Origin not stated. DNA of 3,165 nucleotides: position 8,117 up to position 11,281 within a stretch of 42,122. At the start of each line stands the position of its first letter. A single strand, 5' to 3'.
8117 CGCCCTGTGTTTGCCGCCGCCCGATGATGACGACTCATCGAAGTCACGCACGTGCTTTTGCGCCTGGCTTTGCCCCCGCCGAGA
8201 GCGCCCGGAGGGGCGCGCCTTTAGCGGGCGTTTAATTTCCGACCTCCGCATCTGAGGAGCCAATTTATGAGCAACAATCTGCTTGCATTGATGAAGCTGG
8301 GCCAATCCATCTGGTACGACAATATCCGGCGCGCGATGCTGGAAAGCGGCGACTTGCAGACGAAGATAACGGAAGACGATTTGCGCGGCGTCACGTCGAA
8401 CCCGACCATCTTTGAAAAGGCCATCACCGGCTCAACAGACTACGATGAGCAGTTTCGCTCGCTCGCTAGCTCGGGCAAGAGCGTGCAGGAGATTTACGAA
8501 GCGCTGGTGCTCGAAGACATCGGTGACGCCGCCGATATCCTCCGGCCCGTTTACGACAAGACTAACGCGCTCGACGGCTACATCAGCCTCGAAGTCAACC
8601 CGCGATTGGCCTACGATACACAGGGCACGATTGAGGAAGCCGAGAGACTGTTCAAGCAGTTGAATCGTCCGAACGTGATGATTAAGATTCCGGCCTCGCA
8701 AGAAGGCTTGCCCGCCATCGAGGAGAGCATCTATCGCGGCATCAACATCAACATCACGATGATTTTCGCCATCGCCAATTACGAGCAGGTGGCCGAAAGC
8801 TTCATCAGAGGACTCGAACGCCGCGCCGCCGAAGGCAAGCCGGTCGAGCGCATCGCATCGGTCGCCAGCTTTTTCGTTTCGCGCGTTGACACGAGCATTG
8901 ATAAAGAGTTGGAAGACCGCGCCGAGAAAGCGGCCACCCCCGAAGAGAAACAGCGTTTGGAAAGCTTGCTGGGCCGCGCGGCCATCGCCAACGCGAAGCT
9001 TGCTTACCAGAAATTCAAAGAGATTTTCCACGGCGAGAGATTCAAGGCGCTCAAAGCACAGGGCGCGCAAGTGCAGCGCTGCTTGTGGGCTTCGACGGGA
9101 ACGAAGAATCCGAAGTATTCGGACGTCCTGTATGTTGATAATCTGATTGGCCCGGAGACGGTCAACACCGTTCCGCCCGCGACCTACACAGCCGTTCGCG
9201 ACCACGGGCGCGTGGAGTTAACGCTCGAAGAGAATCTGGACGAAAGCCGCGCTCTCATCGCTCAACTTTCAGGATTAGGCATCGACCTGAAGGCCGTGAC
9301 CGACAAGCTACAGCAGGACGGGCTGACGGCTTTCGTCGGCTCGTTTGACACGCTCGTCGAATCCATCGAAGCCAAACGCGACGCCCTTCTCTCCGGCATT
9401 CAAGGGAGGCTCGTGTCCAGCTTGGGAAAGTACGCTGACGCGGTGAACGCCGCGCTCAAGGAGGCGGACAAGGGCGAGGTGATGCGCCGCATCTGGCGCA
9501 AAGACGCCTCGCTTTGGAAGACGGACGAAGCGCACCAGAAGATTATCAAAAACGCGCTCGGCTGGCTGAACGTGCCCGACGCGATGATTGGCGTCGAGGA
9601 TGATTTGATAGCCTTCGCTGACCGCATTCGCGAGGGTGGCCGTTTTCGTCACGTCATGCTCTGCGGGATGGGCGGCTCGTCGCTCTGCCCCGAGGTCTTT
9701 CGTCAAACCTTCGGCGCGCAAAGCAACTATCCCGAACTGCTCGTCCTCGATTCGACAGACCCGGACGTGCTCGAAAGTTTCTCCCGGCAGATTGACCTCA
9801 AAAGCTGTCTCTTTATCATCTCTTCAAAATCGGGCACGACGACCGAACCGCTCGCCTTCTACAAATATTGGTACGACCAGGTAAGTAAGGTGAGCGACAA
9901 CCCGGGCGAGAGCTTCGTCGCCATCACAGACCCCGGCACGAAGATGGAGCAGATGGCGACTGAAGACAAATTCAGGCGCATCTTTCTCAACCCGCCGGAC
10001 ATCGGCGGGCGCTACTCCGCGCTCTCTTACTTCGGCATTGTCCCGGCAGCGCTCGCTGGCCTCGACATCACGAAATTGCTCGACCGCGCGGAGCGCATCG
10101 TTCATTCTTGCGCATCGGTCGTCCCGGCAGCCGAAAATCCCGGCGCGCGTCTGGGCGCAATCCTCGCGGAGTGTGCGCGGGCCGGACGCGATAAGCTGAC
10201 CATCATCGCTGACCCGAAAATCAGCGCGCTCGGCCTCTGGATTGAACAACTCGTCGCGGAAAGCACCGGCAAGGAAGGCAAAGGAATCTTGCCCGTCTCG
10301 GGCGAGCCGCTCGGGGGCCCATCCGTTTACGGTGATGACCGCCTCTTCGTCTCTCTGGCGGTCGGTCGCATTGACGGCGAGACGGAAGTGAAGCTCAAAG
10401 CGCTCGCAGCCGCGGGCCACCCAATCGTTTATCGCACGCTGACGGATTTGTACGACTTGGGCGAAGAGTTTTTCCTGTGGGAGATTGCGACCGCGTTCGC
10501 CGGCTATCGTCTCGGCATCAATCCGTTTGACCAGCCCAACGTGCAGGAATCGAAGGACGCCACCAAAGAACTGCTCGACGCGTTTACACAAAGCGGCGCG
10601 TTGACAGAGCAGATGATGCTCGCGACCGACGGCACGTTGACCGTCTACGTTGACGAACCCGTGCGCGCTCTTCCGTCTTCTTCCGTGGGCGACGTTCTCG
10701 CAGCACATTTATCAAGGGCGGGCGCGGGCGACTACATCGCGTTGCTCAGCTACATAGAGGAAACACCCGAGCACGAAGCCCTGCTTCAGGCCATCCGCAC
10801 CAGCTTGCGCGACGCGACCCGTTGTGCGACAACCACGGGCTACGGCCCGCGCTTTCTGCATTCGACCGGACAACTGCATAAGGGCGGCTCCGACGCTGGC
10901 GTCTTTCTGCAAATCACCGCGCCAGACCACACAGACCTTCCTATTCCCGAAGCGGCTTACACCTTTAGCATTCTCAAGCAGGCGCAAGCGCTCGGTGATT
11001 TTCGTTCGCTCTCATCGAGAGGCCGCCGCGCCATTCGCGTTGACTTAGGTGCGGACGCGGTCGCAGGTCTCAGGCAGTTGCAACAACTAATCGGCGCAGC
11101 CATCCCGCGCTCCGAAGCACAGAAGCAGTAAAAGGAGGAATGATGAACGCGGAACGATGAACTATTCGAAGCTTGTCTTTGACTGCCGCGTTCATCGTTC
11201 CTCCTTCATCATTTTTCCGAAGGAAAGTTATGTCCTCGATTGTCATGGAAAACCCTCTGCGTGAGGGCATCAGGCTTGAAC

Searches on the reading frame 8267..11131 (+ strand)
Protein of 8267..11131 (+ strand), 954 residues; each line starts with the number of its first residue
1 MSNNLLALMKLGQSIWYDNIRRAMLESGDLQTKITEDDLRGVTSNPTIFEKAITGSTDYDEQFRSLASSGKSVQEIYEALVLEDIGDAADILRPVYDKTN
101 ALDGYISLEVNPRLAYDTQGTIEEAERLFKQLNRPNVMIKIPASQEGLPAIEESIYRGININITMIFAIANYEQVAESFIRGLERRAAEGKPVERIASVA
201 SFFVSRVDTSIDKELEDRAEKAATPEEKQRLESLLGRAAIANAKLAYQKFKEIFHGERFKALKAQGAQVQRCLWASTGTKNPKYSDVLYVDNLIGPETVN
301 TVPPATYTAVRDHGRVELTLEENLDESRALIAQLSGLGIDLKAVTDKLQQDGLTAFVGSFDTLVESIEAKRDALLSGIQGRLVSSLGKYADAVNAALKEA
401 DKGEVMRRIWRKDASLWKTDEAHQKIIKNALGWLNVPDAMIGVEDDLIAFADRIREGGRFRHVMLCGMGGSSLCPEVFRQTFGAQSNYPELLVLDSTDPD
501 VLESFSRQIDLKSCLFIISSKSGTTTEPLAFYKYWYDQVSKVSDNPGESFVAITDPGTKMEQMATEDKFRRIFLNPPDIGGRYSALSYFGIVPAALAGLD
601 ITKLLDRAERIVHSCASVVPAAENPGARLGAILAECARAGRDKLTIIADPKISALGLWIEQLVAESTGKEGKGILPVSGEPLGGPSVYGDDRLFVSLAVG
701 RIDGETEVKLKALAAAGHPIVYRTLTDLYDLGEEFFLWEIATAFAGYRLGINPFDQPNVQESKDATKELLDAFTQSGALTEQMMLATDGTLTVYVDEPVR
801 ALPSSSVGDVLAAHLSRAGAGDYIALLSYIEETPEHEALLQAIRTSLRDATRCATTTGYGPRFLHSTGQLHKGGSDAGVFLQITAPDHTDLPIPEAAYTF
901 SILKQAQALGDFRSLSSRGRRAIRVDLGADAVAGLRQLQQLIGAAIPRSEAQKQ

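Call 48: search_protein_families(library=pfam, proteins=[window:8267-11131:+], max_evalue=0.00001)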
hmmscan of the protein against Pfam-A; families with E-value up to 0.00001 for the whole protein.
window:8267-11131:+ (954 aa): 2 families
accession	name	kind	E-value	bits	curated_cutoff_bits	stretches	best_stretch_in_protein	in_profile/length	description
PF00923.25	TAL_FSA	-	2.7e-80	270.2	27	1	15-367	1-285/285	Transaldolase/Fructose-6-phosphate aldolase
PF00342.24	PGI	-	3.6e-15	56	22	1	445-670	74-309/486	Phosphoglucose isomerase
